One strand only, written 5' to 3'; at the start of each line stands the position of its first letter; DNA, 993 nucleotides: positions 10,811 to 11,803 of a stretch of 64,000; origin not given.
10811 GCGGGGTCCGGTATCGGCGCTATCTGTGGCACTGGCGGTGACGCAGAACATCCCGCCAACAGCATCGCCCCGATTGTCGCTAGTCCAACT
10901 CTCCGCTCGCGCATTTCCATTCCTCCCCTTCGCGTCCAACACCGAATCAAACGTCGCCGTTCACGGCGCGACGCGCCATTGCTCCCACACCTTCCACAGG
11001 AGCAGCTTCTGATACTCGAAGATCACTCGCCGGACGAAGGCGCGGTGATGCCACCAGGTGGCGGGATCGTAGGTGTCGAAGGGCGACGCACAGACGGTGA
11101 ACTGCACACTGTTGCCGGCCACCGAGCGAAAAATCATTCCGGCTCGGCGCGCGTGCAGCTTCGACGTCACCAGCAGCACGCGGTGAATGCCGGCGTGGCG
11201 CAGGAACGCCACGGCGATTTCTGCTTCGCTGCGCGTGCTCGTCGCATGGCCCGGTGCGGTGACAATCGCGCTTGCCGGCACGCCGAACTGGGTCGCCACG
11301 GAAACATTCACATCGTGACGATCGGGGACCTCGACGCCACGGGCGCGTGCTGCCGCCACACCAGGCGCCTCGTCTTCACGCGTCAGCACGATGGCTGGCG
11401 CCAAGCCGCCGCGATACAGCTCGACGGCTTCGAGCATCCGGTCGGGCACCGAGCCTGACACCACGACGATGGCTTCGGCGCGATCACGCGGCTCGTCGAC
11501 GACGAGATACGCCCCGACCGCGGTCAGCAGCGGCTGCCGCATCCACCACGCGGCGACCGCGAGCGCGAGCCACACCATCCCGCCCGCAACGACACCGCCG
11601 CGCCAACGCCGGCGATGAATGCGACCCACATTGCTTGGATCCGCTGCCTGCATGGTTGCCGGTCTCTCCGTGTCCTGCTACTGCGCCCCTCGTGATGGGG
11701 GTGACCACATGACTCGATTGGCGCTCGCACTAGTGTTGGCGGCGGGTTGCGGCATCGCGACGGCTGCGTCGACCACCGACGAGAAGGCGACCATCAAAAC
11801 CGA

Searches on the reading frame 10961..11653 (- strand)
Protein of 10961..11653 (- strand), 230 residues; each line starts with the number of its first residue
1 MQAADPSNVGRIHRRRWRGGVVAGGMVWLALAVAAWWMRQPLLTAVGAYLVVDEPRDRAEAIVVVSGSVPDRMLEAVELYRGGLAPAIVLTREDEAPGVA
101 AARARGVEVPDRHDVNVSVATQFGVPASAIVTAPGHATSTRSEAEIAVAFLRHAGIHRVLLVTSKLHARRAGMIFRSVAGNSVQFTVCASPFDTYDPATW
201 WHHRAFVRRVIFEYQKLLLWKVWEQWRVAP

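Call 35: search_protein_families(library=pfam, proteins=[window:10961-11653:-], max_evalue=0.000001)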
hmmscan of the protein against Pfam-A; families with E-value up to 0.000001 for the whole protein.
window:10961-11653:- (230 aa): 1 family
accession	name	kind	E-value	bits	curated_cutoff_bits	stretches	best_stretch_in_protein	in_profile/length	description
PF02698.23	DUF218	-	4.5e-15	56.2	27.6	1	61-214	2-131/133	DUF218 domain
